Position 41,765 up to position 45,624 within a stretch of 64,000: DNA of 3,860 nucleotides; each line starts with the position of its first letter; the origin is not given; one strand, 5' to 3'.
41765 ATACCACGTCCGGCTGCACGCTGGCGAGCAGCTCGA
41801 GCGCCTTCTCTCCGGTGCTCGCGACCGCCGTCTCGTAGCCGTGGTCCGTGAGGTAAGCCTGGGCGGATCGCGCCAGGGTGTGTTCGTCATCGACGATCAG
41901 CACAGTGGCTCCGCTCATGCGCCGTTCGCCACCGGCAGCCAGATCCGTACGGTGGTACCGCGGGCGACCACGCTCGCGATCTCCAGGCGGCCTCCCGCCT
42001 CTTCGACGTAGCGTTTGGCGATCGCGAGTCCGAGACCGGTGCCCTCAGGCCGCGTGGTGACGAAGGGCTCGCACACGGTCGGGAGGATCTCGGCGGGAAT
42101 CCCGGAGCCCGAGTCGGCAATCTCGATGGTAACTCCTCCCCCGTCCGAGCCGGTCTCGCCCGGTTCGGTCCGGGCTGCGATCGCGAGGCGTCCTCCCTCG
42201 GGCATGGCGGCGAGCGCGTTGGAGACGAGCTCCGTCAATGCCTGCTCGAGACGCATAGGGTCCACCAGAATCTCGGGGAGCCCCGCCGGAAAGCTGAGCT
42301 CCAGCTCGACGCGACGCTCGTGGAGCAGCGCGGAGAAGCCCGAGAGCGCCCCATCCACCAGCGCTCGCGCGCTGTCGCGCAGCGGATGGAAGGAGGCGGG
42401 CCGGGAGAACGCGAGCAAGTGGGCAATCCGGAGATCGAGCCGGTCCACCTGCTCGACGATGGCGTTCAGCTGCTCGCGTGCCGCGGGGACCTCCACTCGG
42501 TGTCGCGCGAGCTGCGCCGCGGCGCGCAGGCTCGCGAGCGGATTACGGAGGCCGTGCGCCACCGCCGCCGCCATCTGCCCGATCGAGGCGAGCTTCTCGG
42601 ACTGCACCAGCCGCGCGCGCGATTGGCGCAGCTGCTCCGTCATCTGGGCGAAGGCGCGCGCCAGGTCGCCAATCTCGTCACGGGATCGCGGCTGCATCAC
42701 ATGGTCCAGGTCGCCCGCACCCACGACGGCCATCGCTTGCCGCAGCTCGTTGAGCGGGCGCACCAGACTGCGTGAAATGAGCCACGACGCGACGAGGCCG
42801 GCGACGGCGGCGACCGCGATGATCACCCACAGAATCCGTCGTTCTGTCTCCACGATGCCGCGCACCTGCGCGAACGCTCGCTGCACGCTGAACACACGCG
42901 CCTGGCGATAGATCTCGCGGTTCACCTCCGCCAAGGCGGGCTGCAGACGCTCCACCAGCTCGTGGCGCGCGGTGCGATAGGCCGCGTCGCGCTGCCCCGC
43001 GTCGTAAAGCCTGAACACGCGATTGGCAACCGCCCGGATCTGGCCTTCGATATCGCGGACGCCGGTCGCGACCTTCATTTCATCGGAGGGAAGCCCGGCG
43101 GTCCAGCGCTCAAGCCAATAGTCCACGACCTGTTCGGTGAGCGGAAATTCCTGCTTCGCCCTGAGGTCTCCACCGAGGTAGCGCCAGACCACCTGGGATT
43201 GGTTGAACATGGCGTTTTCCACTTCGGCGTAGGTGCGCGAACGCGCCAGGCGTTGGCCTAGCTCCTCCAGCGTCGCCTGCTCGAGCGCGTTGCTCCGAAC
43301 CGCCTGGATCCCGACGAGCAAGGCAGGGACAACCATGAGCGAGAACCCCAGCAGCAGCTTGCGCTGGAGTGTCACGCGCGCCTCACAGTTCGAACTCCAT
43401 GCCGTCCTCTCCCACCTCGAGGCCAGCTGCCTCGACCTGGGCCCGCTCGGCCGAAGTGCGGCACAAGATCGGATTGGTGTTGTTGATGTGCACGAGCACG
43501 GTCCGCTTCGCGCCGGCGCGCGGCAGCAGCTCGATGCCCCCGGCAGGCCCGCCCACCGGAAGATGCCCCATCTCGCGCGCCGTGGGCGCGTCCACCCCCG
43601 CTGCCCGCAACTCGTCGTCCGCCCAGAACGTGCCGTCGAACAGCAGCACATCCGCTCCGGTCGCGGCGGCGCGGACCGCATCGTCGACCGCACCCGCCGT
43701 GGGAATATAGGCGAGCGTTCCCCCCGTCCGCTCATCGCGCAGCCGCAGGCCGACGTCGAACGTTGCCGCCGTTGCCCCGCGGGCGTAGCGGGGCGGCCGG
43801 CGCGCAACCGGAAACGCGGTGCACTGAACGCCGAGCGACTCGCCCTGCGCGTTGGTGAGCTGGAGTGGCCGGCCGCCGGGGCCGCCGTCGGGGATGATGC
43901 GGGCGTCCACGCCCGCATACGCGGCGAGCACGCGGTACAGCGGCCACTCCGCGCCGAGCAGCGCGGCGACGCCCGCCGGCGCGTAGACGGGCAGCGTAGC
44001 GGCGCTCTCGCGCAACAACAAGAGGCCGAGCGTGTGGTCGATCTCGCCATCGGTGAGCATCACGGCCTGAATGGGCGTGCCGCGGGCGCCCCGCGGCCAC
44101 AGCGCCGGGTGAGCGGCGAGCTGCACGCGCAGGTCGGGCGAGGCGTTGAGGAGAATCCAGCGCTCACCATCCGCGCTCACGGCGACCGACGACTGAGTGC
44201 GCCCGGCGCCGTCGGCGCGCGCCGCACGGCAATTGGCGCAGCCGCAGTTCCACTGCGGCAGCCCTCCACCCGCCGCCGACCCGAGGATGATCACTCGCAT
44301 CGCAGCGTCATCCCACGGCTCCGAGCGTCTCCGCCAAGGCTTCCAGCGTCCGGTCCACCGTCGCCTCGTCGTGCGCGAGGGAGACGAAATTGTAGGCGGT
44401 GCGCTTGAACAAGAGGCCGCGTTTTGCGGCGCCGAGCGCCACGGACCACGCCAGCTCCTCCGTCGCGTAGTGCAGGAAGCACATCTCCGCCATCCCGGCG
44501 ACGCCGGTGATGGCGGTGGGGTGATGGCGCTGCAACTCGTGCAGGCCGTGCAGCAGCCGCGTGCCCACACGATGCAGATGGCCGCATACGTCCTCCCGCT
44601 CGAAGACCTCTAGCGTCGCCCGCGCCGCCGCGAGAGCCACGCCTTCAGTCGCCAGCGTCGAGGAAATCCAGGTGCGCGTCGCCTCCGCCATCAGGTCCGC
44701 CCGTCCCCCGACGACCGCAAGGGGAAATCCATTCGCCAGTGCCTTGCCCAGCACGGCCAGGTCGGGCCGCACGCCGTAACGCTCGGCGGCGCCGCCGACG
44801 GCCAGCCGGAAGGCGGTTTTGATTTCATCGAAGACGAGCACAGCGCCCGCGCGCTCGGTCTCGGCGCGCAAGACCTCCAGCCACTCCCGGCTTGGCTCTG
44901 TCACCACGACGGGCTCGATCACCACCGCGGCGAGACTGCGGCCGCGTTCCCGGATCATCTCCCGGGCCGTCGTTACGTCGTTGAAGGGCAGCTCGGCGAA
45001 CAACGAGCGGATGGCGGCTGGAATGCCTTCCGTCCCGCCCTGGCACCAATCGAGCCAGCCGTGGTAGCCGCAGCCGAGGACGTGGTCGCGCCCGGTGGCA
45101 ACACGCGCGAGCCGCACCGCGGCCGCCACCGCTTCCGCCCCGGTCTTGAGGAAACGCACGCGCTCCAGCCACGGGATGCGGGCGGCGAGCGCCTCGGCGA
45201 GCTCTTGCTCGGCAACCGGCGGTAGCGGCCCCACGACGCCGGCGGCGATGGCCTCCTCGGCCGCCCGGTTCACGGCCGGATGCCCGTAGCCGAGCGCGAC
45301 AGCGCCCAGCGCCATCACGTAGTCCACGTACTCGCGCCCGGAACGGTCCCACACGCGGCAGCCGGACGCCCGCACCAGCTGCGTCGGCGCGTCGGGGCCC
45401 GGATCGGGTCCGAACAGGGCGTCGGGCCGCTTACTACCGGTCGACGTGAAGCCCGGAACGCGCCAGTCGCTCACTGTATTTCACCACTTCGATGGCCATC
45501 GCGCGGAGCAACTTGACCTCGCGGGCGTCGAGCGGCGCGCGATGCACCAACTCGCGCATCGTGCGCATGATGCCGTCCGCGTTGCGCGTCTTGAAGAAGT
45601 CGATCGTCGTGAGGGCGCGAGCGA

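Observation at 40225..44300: pqq locus split by an embedded histidine kinase / NtrC-type regulator, with a near-consensus sigma-54 promoter in front of pqqA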

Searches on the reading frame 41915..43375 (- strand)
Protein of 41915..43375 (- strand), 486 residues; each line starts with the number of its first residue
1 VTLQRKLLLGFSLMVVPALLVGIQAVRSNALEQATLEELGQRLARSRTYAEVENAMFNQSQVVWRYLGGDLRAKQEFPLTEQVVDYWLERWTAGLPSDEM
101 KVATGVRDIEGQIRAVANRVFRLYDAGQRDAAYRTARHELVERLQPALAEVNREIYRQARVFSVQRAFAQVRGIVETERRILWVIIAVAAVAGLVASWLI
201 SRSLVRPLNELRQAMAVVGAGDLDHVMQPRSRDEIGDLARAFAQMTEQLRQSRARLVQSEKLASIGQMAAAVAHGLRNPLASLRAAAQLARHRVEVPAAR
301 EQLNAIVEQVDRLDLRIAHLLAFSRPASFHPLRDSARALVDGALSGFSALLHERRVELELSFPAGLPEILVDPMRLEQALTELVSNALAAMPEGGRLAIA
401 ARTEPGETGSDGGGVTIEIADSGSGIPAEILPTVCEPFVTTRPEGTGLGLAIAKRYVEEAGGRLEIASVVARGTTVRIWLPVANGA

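Call 5: search_protein_families(library=pfam, proteins=[window:41915-43375:-])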
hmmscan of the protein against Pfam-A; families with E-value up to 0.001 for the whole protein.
window:41915-43375:- (486 aa): 4 families
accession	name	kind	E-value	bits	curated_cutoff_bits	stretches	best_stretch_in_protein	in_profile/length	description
PF02518.31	HATPase_c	-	7.6e-25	87.9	26.4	1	372-483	2-110/111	Histidine kinase-, DNA gyrase B-, and HSP90-like ATPase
PF00672.30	HAMP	-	1.2e-15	58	25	1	199-251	1-53/53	HAMP domain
PF00512.31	HisKA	-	5.1e-11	42.9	26.9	1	266-326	3-63/66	His Kinase A (phospho-acceptor) domain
PF13581.12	HATPase_c_2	-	4.4e-06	27.2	27.4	1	365-478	23-125/127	Histidine kinase-like ATPase domain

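Call 9: search_protein_families(library=ncbifam, proteins=[window:41915-43375:-])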
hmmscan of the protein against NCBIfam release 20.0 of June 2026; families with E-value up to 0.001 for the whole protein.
window:41915-43375:- (486 aa): 87 families (the best 25 are shown)
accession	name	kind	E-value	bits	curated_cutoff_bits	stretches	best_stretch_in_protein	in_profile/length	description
NF008468.0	PRK11360.1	equivalog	1.4e-61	208.6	646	1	250-484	381-610/616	two-component system sensor histidine kinase AtoS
NF007688.0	PRK10364.1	equivalog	9.8e-49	166.3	479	1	250-483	225-452/460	two-component system sensor histidine kinase ZraS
NF010411.0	PRK13837.1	equivalog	1.2e-41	142.6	647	1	115-484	311-677/828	two-component system VirA-like sensor kinase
NF052574.1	HisKinEspCMyxo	equivalog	7.2e-35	120.3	1200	1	246-484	399-639/785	serine histidine kinase EspC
NF033092.0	HK_WalK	equivalog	1.4e-34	119.7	725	2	269-482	376-594/594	cell wall metabolism sensor histidine kinase WalK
NF046026.1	HisKinCckACaul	equivalog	1.4e-33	116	1000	1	245-484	283-534/678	cell cycle histidine kinase CckA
NF008293.1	PRK11073.1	equivalog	1.9e-31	109.6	240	1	242-482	108-347/349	nitrogen regulation protein NR(II)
NF008312.0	PRK11100.1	equivalog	2.1e-31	109.3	356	1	161-482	163-474/477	two-component system sensor histidine kinase CreC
NF012163.2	BaeS_SmeS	equivalog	4.7e-31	108.2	500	1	176-478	160-454/457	sensor histidine kinase efflux regulator BaeS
NF047794.1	HisKinPtgB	equivalog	2e-30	105.7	1000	1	172-476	327-649/656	two-component system sensor histidine kinase PgtB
NF046020.1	HisKinCckABruc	equivalog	1e-29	103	1000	1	244-481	460-706/868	cell cycle histidine kinase CckA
NF053867.1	SprKinKinDBac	equivalog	2.3e-29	102.2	775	1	251-484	273-499/500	sporulation kinase KinD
NF038348.1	T2SS_HK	subfamily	1e-28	100.2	450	2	365-482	461-573/574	histidine kinase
NF010076.0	PRK13557.1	subfamily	1.4e-28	99.6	631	1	236-484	132-396/540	histidine kinase famiy protein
NF040691.1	MtrAB_MtrB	equivalog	2.1e-28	99.6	450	1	177-485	186-495/507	MtrAB system histidine kinase MtrB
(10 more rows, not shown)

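Call 12: find_homologous_proteins(query=window:41915-43375:-)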
Query window:41915-43375:- (486 aa): 6236 proteins with E <= 0.001 among 8000 candidates; the best 120 are listed.
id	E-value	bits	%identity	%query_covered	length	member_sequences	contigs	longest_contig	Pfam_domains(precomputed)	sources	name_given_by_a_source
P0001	0.0e+0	1028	100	100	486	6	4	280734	PF00672.31,PF13581.13,PF02518.32,PF00512.32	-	-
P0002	2.0e-269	912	89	99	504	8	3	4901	PF00672.31,PF02518.32,PF00512.32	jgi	-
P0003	5.3e-268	907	89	99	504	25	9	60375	PF00672.31,PF02518.32,PF00512.32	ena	-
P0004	5.0e-247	838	79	99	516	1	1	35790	PF00672.31,PF02518.32,PF00512.32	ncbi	-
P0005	1.0e-241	821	87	91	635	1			PF00672.31,PF02518.32,PF00512.32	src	-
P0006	1.5e-241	820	82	97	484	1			PF00672.31,PF02518.32,PF00512.32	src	-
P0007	4.3e-241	819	79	100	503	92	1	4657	PF00672.31,PF02518.32,PF00512.32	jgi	jgi:signal transduction histidine kinase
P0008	1.4e-239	814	79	100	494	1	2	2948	PF00672.31,PF02518.32,PF00512.32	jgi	jgi:signal transduction histidine kinase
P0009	4.2e-239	812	78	100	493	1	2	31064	PF00672.31,PF02518.32,PF00512.32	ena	-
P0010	5.5e-239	812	80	99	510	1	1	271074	PF00672.31,PF02518.32,PF00512.32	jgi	jgi:signal transduction histidine kinase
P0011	7.4e-239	811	80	100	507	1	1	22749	PF00672.31,PF02518.32,PF00512.32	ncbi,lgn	ncbi:MAG: sensor histidine kinase [Gemmatimonadales bacterium]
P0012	7.5e-239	811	79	100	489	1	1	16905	PF00672.31,PF02518.32,PF00512.32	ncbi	-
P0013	1.4e-238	810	78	100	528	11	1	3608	PF00672.31,PF02518.32,PF00512.32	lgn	-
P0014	6.7e-238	808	78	100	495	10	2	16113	PF00672.31,PF02518.32,PF00512.32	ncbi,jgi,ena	-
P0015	8.7e-238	808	79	100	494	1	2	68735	PF00672.31,PF02518.32,PF00512.32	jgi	jgi:signal transduction histidine kinase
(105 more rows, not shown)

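Call 14: find_related_loci(query=window:41915-43375:-, collection=genome_contigs, flank=8000)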
Query window:41915-43375:- (486 aa) in genome_contigs; peptide patterns used: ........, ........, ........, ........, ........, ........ (x = any residue, [..] = any of these).
181 stretches matched a pattern; 41 encode a relative of the query (tblastn E <= 1e-3); 40 distinct loci.
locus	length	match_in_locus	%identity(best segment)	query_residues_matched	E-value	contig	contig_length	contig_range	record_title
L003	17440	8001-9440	89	1-480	0e+0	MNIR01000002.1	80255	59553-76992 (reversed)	MAG: Gemmatimonadetes bacterium 13_1_20CM_4_69_16 13_1_20cm_4_scaffold_35, whole genome shotgun sequence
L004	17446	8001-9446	80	1-485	0e+0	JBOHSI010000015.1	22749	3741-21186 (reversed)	MAG: Gemmatimonadales bacterium isolate M3-S_metawrap_bin.43 k127_2768827, whole genome shotgun sequence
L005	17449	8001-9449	79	1-485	0e+0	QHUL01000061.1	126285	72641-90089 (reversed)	MAG: Gemmatimonadetes bacterium isolate AG29 14_1009_02_40cm_scaffold_290_curated, whole genome shotgun sequence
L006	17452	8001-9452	80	1-485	0e+0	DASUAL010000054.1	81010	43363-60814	MAG TPA_asm: Gemmatimonadales bacterium isolate SMAG_U2494 k141_1239336, whole genome shotgun sequence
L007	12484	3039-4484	77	1-484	0e+0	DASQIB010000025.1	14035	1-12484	MAG TPA_asm: Gemmatimonadales bacterium isolate SMAG_U11848 k141_448689, whole genome shotgun sequence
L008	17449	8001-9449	78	1-485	0e+0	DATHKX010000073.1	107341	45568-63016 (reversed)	MAG TPA_asm: Gemmatimonadales bacterium isolate SMAG_U12591 k141_149998, whole genome shotgun sequence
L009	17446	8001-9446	79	1-485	0e+0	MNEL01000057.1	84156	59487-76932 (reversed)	MAG: Gemmatimonadetes bacterium 13_1_40CM_69_22 13_1_40cm_scaffold_63, whole genome shotgun sequence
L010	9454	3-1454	79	2-485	0e+0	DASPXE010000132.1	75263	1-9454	MAG TPA_asm: Gemmatimonadales bacterium isolate SMAG_U11559 k141_1645857, whole genome shotgun sequence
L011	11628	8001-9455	78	1-485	0e+0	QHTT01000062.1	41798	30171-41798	MAG: Gemmatimonadetes bacterium isolate AG45 14_1009_05_20cm_scaffold_1956_curated, whole genome shotgun sequence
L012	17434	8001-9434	76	1-480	0e+0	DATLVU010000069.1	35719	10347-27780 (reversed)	MAG TPA_asm: Gemmatimonadales bacterium isolate SMAG_U13200 k141_376240, whole genome shotgun sequence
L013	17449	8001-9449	77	1-485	0e+0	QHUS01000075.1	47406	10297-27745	MAG: Gemmatimonadetes bacterium isolate AG22 14_1009_02_40cm_scaffold_930_curated, whole genome shotgun sequence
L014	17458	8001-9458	76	1-486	0e+0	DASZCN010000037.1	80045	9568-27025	MAG TPA_asm: Gemmatimonadales bacterium isolate SMAG_U6443 k141_298110, whole genome shotgun sequence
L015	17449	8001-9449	76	1-485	0e+0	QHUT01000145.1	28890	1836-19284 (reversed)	MAG: Gemmatimonadetes bacterium isolate AG21 14_0927_05_20cm_scaffold_1501_curated, whole genome shotgun sequence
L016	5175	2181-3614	76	1-480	0e+0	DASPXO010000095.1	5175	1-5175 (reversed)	MAG TPA_asm: Gemmatimonadales bacterium isolate SMAG_U11569 k141_726367, whole genome shotgun sequence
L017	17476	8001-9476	76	1-484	0e+0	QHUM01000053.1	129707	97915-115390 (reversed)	MAG: Gemmatimonadetes bacterium isolate AG28 14_1009_12_30cm_scaffold_179_curated, whole genome shotgun sequence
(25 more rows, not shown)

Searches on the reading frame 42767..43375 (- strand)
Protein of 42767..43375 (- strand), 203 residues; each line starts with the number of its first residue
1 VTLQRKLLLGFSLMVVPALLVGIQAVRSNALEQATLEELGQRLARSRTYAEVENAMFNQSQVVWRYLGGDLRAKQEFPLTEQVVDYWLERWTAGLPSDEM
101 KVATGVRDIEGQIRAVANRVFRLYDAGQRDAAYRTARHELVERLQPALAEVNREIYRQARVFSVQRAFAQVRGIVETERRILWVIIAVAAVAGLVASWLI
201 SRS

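Call 43: search_solved_structures(query=window:42767-43375:-, max_evalue=10)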
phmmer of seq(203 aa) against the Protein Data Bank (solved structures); distinct sequences matched with E-value up to 10: 2.
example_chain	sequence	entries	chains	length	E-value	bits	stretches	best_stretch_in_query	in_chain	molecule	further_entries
3qqz_A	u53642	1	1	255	0.48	13.8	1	41-122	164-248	Putative uncharacterized protein yjiK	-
9wz7_A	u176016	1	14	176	0.86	12.9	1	68-143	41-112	Isoform 2 of Apoptosis-associated speck-like protein containing a CARD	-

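Call 47: predict_structure(protein=window:42781-43375:-)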
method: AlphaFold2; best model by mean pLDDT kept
length: 198 residues; sequences in the alignment: 1
mean_pLDDT: 61.9   pTM: 0.49
mean pLDDT of the five models: 61.9, 60.2, 59.2, 58.2, 48.5
residues with pLDDT >= 90: 0; 70-90: 65; 50-70: 84; < 50: 49
segments of 3 or more residues with pLDDT < 50: 25-36, 42-47, 52-54, 69-77, 167-175
pLDDT, mean of each block of 10 residues (from residue 1): 68 61 49 47 46 51 51 49 73 69 80 84 79 75 71 66 51 53 59 56
secondary structure, 60 per line:
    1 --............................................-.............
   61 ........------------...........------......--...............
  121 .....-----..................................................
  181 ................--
elements in order: H3-46 H48-68 H81-91 H98-103 H106-125 H131-196

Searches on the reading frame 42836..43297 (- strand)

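Call 31: search_protein_families(library=pfam, proteins=[window:42836-43297:-], max_evalue=10)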
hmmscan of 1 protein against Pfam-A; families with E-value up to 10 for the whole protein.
seq(154 aa): 1 family
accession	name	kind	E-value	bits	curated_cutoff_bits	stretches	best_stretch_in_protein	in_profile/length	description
PF11559.13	ADIP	-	0.044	14.3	34.3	1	67-132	14-78/151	Afadin- and alpha -actinin-Binding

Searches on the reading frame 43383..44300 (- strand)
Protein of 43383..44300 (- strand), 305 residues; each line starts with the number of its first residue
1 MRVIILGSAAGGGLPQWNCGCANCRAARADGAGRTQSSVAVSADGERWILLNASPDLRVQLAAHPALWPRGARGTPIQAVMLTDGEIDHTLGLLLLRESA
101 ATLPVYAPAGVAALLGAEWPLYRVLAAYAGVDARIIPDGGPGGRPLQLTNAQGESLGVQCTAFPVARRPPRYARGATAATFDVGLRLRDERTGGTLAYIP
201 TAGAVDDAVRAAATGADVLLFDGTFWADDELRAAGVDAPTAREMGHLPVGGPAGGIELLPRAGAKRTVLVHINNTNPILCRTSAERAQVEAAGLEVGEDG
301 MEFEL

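Call 5: search_protein_families(library=pfam, proteins=[window:43383-44300:-])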
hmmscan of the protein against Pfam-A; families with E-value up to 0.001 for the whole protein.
window:43383-44300:- (305 aa): 2 families
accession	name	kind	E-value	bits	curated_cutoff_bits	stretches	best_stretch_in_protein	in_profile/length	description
PF12706.13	Lactamase_B_2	-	1.6e-33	116.5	27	1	47-272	1-200/200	Beta-lactamase superfamily domain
PF00753.33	Lactamase_B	-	9.4e-05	22.9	22.7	1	35-156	4-132/196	Metallo-beta-lactamase superfamily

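Call 9: search_protein_families(library=ncbifam, proteins=[window:43383-44300:-])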
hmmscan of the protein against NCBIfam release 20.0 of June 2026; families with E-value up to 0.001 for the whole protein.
window:43383-44300:- (305 aa): 4 families
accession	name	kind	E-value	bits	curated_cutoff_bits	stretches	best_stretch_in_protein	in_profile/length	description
TIGR02108.2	PQQ_syn_pqqB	equivalog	1.3e-107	359.7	245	1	2-305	1-298/298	pyrroloquinoline quinone biosynthesis protein PqqB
NF002553.0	PRK02113.1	equivalog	2.3e-11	43.6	386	1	1-131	1-123/252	MBL fold metallo-hydrolase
NF038231.1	MBL_Geo_Pelo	equivalog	4.2e-10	39.6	360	1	3-107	2-100/250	GPMC system MBL fold metallohydrolase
TIGR03307.1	PhnP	equivalog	6.8e-09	35.4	272.25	1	1-110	1-101/249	phosphonate metabolism protein PhnP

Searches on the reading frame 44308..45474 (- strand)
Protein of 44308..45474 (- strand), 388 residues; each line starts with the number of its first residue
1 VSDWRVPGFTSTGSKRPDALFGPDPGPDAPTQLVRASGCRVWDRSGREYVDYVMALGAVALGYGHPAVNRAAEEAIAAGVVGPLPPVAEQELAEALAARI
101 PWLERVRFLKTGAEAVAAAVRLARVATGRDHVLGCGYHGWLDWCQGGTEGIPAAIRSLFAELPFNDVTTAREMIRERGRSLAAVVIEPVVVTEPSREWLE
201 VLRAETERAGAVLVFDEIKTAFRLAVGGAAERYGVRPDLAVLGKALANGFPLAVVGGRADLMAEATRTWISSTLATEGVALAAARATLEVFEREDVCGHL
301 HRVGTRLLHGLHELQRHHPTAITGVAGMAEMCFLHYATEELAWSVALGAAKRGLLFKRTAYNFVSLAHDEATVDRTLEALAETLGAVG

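Call 5: search_protein_families(library=pfam, proteins=[window:44308-45474:-])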
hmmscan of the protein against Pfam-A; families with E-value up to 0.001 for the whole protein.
window:44308-45474:- (388 aa): 1 family
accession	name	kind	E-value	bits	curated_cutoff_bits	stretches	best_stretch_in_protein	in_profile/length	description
PF00202.27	Aminotran_3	-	3.8e-48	164.6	30.5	1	31-369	11-384/403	Aminotransferase class-III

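Call 9: search_protein_families(library=ncbifam, proteins=[window:44308-45474:-])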
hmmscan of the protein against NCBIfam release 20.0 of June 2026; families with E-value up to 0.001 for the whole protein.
window:44308-45474:- (388 aa): 69 families (the best 25 are shown)
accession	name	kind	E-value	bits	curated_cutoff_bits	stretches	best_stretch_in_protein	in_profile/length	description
NF004856.0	PRK06209.1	equivalog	7.2e-72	242.3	486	1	28-385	39-414/450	glutamate-1-semialdehyde 2,1-aminomutase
NF000818.0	PRK00062.1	subfamily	1.2e-67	228.5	398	1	29-384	34-424/429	glutamate-1-semialdehyde 2,1-aminomutase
NF041362.1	GntE_guanitoxin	equivalog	3.1e-66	223.7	525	2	148-334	175-367/426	guanitoxin biosynthesis PLP-dependent transaminase GntE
TIGR00713.1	hemL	equivalog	3.6e-63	213.7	527.3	1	29-382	30-418/423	glutamate-1-semialdehyde 2,1-aminomutase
NF009055.0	PRK12389.1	equivalog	2.6e-59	200.9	637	1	26-339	32-365/431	glutamate-1-semialdehyde 2,1-aminomutase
TIGR00707.1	argD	subfamily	3.8e-39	134.6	410.05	1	30-381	10-373/381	acetylornithine/succinylornithine family transaminase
NF005993.0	PRK08117.1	subfamily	6.7e-39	133.7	574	2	179-334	206-365/433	aspartate aminotransferase family protein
NF005692.0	PRK07495.1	equivalog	1.2e-37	129.5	724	2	181-338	199-360/425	4-aminobutyrate--2-oxoglutarate transaminase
NF002874.0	PRK03244.1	equivalog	1.7e-36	125.9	457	1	31-384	27-392/399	acetylornithine transaminase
NF005985.0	PRK08088.1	equivalog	2.7e-35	121.9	713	2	179-334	198-357/426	4-aminobutyrate--2-oxoglutarate transaminase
NF001864.0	PRK00615.1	equivalog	8.3e-34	116.9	706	1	34-325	40-353/433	glutamate-1-semialdehyde aminotransferase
TIGR00700.1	GABAtrnsam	equivalog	1e-32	113.3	506.65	2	178-335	195-359/420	4-aminobutyrate--2-oxoglutarate transaminase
NF049976.1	AmadipTransam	equivalog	3e-32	112.1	650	2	180-338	190-357/416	2-aminoadipate transaminase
NF005376.0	PRK06918.1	equivalog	9.8e-32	109.9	676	2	180-336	219-379/451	4-aminobutyrate--2-oxoglutarate transaminase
NF003087.0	PRK04013.1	equivalog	1.5e-31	109.8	528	1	32-296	9-278/364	acetylornithine/acetyl-lysine aminotransferase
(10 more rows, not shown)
